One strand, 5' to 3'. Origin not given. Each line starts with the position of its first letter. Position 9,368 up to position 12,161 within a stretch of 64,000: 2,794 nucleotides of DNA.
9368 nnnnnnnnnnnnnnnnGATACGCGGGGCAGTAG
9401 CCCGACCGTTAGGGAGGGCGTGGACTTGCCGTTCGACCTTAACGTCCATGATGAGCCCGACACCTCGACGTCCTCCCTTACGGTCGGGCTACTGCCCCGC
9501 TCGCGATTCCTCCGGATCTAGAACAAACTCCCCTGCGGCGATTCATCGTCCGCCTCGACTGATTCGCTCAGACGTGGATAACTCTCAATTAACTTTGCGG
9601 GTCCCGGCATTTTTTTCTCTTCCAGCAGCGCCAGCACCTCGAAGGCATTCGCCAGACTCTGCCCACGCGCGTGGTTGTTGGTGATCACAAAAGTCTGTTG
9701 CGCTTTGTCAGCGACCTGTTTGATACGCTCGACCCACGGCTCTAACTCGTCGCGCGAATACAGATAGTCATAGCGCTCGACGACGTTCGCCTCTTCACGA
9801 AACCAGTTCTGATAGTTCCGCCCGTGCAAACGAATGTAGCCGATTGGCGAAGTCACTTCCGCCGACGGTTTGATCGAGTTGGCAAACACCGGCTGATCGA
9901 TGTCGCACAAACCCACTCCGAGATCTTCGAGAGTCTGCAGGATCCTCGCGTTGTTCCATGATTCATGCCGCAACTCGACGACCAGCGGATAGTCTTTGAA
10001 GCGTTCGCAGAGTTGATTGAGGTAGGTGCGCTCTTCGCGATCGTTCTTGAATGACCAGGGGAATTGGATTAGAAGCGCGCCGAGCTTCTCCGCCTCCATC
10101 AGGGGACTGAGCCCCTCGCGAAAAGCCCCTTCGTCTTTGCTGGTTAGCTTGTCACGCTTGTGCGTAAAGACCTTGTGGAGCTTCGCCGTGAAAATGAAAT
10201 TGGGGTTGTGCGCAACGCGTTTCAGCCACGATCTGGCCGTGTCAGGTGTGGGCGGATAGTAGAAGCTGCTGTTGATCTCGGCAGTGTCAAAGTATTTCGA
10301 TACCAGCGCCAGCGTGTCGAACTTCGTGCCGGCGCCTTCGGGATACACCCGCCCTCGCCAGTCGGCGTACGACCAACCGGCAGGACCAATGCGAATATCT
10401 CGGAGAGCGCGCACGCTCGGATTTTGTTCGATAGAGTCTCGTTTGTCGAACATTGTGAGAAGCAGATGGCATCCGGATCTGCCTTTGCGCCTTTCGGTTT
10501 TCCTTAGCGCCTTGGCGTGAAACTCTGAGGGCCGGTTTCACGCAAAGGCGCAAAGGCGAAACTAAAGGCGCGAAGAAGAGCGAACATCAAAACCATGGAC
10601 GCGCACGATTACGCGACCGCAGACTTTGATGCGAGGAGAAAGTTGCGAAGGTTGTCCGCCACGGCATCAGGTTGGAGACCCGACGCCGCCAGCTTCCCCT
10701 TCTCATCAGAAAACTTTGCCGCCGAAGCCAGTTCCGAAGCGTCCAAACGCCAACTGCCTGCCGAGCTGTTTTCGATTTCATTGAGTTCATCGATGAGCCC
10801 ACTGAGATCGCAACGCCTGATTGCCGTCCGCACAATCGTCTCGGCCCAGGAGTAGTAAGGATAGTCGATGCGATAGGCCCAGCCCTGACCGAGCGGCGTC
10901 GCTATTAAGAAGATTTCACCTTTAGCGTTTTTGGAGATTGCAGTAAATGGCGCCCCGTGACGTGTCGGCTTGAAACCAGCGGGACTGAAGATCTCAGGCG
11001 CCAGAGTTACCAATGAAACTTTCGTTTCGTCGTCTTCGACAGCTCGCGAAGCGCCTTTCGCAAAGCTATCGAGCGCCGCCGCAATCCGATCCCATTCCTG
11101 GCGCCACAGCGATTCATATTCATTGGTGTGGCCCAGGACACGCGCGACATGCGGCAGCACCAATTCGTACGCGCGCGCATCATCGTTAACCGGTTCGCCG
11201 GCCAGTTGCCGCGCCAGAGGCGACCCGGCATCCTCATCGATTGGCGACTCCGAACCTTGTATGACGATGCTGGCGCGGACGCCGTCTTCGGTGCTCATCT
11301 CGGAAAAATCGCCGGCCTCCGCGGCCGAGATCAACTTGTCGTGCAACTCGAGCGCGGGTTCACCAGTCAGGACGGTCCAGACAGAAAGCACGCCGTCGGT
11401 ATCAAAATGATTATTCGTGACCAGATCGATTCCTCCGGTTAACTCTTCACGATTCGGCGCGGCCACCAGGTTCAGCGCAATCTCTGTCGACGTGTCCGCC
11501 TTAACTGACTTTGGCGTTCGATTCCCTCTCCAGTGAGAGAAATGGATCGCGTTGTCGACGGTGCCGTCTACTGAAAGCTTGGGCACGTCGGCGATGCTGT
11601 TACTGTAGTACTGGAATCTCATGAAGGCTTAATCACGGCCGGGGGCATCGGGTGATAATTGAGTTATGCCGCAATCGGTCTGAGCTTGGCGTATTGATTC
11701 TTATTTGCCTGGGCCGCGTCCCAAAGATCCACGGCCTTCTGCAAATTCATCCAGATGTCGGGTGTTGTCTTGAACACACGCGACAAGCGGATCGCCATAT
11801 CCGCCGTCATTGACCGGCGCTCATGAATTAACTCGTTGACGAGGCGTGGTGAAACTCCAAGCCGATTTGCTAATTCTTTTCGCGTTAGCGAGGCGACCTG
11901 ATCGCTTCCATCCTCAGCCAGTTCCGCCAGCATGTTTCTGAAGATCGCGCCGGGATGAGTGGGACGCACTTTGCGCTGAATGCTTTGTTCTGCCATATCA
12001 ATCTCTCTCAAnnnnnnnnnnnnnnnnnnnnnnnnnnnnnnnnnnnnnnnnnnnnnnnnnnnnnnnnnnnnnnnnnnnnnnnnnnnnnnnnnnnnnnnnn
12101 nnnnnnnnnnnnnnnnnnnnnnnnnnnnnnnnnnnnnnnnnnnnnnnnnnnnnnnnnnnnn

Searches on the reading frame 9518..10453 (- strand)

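Call 80: search_protein_families(library=pfam, proteins=[window:9518-10453:-], max_evalue=0.00001)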
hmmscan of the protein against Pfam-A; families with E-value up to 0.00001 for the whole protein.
window:9518-10453:- (311 aa): 1 family
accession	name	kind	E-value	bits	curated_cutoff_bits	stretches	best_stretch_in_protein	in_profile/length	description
PF01904.24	DUF72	-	6.1e-55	187.1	25.3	1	37-272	1-213/217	Protein of unknown function DUF72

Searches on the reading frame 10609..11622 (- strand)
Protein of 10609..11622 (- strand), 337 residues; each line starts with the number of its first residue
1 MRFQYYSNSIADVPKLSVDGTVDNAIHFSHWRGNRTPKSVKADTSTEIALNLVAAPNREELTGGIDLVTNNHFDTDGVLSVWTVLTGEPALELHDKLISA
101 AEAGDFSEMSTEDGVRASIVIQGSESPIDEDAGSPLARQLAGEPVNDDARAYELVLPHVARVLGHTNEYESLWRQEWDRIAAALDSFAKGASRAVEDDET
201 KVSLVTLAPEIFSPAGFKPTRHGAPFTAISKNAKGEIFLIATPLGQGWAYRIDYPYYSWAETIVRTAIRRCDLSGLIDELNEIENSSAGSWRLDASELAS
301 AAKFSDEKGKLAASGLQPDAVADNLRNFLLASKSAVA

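Call 80: search_protein_families(library=pfam, proteins=[window:10609-11622:-], max_evalue=0.00001)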
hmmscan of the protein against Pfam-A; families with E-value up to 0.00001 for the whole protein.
window:10609-11622:- (337 aa): 1 family
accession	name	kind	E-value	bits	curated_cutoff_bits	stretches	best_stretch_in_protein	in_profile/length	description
PF20392.3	DUF6687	-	1.1e-51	176.5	27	1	8-299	9-285/339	Family of unknown function (DUF6687)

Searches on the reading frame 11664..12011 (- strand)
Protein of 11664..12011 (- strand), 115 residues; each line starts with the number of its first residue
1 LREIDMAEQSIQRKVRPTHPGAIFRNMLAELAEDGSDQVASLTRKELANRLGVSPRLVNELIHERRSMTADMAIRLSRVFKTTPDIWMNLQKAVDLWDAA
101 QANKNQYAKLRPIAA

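Call 80: search_protein_families(library=pfam, proteins=[window:11664-12011:-], max_evalue=0.00001)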
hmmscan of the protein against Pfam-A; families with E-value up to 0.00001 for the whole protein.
window:11664-12011:- (115 aa): 1 family
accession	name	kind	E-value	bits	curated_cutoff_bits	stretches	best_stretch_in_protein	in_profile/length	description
PF01381.28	HTH_3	-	7.1e-07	29.6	23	1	42-86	10-54/55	Helix-turn-helix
